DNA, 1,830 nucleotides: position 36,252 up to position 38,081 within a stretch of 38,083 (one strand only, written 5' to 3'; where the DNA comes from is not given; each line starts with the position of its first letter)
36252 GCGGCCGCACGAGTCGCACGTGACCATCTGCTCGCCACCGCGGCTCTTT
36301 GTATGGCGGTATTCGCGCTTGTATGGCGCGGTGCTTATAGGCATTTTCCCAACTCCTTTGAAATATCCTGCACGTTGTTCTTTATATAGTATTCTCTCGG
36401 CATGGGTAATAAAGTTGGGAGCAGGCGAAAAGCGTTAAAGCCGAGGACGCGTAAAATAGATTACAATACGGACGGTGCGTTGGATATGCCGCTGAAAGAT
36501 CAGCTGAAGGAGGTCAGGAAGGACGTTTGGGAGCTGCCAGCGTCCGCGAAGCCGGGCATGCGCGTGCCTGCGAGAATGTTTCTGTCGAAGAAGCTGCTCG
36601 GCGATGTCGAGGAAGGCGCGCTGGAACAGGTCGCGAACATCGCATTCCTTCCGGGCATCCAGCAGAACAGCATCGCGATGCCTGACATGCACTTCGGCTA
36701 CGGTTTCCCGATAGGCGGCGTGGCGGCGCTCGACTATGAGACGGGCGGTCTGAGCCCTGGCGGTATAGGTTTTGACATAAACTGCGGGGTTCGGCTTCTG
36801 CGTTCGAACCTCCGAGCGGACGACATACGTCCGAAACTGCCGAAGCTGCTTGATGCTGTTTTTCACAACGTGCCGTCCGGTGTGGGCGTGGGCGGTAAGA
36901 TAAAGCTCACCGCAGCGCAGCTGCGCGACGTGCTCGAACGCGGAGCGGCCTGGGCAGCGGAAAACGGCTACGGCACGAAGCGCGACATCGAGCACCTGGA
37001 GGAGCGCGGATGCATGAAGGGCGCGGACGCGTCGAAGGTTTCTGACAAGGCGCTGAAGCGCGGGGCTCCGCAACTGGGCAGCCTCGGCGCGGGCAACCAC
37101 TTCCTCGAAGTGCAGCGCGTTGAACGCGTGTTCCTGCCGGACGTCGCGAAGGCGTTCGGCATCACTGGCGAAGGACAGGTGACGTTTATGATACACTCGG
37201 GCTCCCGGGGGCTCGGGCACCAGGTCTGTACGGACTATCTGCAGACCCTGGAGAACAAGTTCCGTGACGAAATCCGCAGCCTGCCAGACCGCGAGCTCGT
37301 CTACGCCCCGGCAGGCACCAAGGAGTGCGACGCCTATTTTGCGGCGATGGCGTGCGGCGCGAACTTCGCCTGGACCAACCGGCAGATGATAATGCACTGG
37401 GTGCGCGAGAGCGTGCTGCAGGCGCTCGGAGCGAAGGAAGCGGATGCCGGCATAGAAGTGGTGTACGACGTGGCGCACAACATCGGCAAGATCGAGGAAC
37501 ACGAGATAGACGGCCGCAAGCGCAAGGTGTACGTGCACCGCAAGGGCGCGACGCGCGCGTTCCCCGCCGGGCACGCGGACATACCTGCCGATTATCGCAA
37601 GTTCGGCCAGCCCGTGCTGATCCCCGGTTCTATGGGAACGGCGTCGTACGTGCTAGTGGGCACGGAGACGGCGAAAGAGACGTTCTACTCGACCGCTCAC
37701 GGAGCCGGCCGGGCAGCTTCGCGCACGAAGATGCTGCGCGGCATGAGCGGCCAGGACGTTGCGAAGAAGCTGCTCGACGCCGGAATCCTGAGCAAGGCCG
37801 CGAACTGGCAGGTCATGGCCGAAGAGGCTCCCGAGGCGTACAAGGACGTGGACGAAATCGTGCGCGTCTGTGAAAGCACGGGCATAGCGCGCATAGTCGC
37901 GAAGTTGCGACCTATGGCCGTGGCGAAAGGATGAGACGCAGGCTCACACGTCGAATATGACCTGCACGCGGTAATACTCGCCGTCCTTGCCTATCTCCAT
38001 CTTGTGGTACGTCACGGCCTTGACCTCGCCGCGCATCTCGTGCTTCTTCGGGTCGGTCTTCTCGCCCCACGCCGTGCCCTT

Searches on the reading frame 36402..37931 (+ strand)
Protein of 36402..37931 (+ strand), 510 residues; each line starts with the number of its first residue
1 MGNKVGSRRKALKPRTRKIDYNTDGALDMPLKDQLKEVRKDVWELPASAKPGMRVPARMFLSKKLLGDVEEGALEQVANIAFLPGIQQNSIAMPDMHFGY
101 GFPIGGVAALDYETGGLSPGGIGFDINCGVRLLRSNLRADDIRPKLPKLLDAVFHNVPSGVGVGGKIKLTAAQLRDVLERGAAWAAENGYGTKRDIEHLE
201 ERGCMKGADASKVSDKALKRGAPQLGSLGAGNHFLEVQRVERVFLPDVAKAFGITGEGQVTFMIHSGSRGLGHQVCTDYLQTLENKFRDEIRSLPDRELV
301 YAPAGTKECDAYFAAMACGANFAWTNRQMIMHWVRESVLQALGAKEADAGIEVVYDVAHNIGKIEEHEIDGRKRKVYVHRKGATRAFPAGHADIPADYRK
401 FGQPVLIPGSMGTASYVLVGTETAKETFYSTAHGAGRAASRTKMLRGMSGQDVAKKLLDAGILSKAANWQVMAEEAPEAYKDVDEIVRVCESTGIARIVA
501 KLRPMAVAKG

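Call 11: search_protein_families(library=pfam, proteins=[window:36402-37931:+], max_evalue=0.001)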
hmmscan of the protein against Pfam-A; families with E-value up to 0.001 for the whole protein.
window:36402-37931:+ (510 aa): 1 family
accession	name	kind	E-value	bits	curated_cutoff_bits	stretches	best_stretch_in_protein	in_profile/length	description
PF01139.22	RtcB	-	6.3e-169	563.1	27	1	76-510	1-426/426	tRNA-splicing ligase RtcB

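Call 12: find_related_loci(query=window:36402-37931:+, collection=genome_contigs, flank=2000)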
Query window:36402-37931:+ (510 aa) in genome_contigs; peptide patterns used: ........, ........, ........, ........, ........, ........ (x = any residue, [..] = any of these).
337 stretches matched a pattern; 310 encode a relative of the query (tblastn E <= 1e-3); the best 80 are kept; 80 distinct loci.
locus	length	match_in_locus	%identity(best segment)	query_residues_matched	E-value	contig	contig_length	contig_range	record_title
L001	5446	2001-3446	72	29-510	0e+0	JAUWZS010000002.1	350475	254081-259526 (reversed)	MAG: Candidatus Aenigmatarchaeota archaeon isolate CSMAG_2742 CSMAG_2742_k141_708342_length_350475_cov_96.0000, whole ge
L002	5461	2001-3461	71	24-510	0e+0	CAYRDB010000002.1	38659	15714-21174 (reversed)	MAG TPA_asm: uncultured archaeon isolate SRP239243_co2_306 genome assembly, contig: NODE_1427_length_38659_cov_11.135996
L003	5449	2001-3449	70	29-510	0e+0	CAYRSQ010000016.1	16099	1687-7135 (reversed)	MAG TPA_asm: uncultured archaeon isolate SRP178699_co1_573 genome assembly, contig: NODE_4611_length_16099_cov_5.760721,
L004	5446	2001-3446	69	29-510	0e+0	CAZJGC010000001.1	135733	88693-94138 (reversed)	MAG TPA_asm: uncultured archaeon isolate SRP216583_co2_141 genome assembly, contig: NODE_23_length_135733_cov_74.015117,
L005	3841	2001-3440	68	31-510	0e+0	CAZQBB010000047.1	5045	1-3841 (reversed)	MAG TPA_asm: uncultured archaeon isolate binchicken_co6_14 genome assembly, contig: NODE_22448_length_5045_cov_4.372545,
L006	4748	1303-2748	69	29-510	0e+0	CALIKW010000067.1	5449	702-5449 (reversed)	MAG: uncultured archaeon isolate S1_Bin_METABAT__101 genome assembly, contig: c_000001189525, whole genome shotgun seque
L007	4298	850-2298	68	29-510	0e+0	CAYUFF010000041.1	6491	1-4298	MAG TPA_asm: uncultured archaeon isolate SRP141559_co2_35 genome assembly, contig: NODE_1249_length_6491_cov_14.071162,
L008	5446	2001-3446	68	29-510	0e+0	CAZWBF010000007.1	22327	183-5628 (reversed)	MAG TPA_asm: uncultured archaeon isolate binchicken_co6_473 genome assembly, contig: NODE_2152_length_22327_cov_10.94603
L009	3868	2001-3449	68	28-510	0e+0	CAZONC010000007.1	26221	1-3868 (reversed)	MAG TPA_asm: uncultured archaeon isolate SRP104967_co1_72 genome assembly, contig: NODE_610_length_26221_cov_14.205916,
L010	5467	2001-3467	66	19-510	0e+0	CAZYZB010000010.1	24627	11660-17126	MAG TPA_asm: uncultured archaeon isolate binchicken_co189_409 genome assembly, contig: NODE_1700_length_24627_cov_9.4315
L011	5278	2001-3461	67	26-510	0e+0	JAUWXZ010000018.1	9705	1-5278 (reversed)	MAG: Candidatus Aenigmatarchaeota archaeon isolate CSMAG_2697 CSMAG_2697_k141_542016_length_9705_cov_6.9312, whole genom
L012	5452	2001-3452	69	27-510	0e+0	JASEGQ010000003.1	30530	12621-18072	MAG: Candidatus Aenigmatarchaeota archaeon isolate Yes49-38 NODE_3_length_30530_cov_6.636489, whole genome shotgun seque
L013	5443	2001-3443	66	29-510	0e+0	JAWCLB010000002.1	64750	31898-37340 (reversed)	MAG: Candidatus Aenigmatarchaeota archaeon isolate JZ-2_201705_bins_164 JZ-2_201705_bins_164_scaffold_2, whole genome sh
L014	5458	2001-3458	67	31-510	0e+0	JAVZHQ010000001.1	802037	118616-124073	MAG: Candidatus Aenigmatarchaeota archaeon isolate DRTY-6_201808_bins_93 DRTY-6_201808_bins_93_scaffold_1, whole genome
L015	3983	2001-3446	65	29-510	0e+0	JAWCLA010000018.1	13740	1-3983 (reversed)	MAG: Candidatus Aenigmatarchaeota archaeon isolate JZ-2_201705_bins_163 JZ-2_201705_bins_163_scaffold_18, whole genome s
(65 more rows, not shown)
